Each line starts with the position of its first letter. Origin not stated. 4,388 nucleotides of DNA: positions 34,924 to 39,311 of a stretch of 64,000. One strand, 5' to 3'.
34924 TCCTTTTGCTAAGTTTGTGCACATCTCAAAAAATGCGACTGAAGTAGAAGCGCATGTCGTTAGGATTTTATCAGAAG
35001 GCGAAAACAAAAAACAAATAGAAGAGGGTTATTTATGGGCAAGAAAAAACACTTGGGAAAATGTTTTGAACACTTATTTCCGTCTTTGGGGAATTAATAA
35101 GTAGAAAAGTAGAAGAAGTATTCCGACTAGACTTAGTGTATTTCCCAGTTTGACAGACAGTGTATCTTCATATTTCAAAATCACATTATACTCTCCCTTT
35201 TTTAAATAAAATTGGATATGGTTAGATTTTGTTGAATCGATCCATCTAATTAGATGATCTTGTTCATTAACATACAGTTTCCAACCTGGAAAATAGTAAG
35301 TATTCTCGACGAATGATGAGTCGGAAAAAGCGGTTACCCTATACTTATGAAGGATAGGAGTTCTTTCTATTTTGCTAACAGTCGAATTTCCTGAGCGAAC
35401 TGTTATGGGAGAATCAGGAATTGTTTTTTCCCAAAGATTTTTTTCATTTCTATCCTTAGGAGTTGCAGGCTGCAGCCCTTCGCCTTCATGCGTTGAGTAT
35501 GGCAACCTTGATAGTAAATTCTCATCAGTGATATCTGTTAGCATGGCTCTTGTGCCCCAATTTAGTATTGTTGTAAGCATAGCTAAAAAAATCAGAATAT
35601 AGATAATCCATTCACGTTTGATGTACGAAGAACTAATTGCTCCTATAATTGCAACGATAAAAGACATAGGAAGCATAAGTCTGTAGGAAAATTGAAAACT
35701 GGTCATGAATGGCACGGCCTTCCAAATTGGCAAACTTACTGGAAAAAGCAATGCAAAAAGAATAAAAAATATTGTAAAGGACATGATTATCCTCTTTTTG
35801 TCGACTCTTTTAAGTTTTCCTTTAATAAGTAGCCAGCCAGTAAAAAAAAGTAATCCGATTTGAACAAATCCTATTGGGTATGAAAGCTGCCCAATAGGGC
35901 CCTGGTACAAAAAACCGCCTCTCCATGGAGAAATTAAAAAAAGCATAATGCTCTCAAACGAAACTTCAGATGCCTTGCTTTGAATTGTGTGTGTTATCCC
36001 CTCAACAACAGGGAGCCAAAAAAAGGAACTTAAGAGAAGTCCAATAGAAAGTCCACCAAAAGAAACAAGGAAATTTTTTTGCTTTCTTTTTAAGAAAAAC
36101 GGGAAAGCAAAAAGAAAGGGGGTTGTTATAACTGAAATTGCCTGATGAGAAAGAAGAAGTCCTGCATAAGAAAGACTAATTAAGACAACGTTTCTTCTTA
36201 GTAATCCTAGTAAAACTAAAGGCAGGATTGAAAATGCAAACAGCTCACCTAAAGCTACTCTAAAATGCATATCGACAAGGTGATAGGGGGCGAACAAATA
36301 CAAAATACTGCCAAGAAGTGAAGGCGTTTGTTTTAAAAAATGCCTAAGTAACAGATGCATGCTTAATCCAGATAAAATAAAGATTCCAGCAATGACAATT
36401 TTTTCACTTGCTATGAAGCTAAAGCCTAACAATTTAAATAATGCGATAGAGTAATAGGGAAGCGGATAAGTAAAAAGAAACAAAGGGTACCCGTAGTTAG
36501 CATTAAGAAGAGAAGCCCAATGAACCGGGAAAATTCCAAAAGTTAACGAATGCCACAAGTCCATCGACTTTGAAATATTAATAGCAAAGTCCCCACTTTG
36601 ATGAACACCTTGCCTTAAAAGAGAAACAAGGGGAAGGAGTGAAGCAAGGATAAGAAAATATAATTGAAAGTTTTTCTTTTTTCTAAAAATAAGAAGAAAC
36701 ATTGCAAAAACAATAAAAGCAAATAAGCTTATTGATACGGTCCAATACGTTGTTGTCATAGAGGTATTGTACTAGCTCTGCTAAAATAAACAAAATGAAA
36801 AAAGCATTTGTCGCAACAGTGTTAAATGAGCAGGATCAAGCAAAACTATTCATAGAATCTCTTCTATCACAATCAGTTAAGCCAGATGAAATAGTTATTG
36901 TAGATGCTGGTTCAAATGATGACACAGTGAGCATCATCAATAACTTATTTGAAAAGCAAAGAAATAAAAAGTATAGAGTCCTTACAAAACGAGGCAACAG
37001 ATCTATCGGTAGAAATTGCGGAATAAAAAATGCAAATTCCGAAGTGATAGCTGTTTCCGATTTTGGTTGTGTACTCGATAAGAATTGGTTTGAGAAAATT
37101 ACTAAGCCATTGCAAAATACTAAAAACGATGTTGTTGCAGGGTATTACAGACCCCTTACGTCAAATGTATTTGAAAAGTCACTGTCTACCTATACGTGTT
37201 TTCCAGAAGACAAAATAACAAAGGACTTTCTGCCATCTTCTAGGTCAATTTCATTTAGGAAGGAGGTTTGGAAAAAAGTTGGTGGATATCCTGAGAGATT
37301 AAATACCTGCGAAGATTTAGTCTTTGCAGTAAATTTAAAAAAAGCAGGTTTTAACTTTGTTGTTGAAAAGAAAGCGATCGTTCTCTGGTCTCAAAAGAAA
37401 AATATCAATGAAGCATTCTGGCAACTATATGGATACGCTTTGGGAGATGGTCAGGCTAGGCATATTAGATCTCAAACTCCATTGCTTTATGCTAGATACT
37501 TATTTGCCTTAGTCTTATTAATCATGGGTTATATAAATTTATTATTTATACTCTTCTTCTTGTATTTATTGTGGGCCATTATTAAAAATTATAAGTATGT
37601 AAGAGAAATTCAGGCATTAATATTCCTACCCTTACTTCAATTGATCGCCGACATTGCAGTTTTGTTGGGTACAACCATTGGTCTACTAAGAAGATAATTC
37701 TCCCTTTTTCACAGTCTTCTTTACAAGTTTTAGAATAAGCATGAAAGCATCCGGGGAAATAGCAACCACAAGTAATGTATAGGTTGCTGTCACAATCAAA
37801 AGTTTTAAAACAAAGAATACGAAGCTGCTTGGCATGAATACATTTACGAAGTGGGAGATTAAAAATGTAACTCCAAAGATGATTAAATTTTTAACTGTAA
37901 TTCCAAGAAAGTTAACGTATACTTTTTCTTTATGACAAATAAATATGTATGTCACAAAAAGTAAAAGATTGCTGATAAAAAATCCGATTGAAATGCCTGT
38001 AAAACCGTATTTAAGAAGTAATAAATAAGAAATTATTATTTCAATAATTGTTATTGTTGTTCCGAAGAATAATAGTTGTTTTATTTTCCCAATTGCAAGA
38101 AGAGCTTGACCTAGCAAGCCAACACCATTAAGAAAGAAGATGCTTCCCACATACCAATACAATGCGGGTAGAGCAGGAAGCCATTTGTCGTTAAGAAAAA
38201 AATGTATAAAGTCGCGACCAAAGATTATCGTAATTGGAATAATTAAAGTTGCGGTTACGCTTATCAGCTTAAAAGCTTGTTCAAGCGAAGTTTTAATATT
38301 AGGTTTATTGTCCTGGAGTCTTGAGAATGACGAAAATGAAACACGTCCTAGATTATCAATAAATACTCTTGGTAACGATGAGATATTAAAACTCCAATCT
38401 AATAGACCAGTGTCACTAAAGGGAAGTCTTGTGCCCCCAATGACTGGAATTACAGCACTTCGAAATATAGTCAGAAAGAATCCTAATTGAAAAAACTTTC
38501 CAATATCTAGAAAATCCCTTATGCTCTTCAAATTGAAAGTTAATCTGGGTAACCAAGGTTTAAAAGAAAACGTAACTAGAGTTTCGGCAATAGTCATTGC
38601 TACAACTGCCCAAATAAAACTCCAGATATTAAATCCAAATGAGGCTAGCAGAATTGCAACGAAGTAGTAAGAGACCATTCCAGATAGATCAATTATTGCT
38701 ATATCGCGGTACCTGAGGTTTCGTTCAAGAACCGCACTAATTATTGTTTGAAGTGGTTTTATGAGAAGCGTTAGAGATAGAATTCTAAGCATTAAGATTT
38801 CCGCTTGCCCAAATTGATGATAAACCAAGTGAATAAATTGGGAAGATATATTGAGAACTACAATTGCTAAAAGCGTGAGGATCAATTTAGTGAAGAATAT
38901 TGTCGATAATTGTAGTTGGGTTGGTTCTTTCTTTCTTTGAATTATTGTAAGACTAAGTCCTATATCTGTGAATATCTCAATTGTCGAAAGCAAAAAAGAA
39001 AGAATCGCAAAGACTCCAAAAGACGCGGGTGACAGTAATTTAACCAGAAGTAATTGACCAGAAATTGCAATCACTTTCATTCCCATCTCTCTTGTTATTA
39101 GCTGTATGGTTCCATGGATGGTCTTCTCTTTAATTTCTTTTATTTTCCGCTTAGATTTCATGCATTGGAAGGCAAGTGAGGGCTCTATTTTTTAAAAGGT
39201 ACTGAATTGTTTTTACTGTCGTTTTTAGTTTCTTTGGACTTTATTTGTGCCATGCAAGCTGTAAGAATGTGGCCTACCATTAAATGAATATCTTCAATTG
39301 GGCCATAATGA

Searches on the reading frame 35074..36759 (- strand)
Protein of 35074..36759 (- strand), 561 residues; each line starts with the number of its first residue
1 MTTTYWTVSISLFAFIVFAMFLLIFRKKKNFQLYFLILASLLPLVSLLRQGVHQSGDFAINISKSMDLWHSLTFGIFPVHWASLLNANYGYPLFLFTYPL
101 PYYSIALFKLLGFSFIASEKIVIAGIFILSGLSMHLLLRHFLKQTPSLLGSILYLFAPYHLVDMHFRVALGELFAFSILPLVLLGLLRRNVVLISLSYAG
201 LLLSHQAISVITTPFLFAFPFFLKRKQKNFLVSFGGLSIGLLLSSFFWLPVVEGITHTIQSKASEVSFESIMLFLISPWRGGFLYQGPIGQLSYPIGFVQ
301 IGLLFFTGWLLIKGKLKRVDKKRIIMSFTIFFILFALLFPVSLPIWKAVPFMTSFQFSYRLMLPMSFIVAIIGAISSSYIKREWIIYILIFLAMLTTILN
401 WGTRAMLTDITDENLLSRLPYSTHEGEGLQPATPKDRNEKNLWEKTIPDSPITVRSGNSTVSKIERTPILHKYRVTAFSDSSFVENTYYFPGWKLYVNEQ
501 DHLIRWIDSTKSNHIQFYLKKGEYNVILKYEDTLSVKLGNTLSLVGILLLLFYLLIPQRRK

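Call 5: search_protein_families(library=pfam, proteins=[window:35074-36759:-], max_evalue=0.01)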
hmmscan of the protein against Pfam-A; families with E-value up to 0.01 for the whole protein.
window:35074-36759:- (561 aa): 1 family
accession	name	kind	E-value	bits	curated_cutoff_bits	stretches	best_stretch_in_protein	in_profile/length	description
PF10131.15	PTPS_related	-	3.6e-11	42.7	26.4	1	98-396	4-300/621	6-pyruvoyl-tetrahydropterin synthase related domain; membrane protein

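Call 6: search_protein_families(library=ncbifam, proteins=[window:35074-36759:-], max_evalue=0.01)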
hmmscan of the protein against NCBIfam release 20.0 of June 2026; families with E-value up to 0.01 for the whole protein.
window:35074-36759:- (561 aa): 0 families

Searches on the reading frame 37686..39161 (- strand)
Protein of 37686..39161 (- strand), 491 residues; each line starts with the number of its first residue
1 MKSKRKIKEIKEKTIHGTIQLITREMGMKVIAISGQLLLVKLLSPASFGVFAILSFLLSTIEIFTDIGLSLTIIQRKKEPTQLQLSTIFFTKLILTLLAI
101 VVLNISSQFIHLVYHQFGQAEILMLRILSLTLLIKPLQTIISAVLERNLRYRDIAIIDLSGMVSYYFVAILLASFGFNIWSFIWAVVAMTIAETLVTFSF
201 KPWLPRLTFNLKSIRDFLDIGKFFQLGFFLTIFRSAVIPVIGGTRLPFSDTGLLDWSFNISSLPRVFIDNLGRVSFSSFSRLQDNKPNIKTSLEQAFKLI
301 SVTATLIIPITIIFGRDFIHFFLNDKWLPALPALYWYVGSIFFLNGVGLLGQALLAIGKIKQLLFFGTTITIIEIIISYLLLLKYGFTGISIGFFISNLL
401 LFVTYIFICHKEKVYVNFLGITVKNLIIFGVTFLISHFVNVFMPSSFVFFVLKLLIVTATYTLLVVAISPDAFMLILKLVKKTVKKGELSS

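Call 5: search_protein_families(library=pfam, proteins=[window:37686-39161:-], max_evalue=0.01)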
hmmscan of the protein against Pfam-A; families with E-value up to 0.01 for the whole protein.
window:37686-39161:- (491 aa): 1 family
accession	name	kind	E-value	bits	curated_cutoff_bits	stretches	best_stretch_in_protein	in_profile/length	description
PF13440.11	Polysacc_synt_3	-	8.2e-47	160.3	23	1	39-331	2-292/293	Polysaccharide biosynthesis protein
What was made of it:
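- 37686..39161 (-): Wzx/MOP-family flippase, a conserved member of the module. Pfam Polysacc_synt_3 (call 5).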

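Call 77: search_protein_families(library=ncbifam, proteins=[window:37686-39158:-], max_evalue=0.00001)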
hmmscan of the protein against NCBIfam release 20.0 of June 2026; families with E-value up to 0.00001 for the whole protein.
window:37686-39158:- (490 aa): 3 families
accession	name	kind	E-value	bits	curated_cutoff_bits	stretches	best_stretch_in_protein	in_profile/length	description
NF007773.0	PRK10459.1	equivalog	4.7e-28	98.4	273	1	29-477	23-474/492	MOP flippase family protein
NF047674.1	TeichurnBiosyTuaB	equivalog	7.2e-24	84.7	580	1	24-465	19-467/469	teichuronic acid biosynthesis protein TuaB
NF058658.1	Oglyco_Wzx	exception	1.1e-21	77.4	720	1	8-477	5-473/478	O-glycosylation flippase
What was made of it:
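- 37686..39161 (-): NCBIfam MOP flippase, TuaB and O-glycosylation flippase (call 77).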
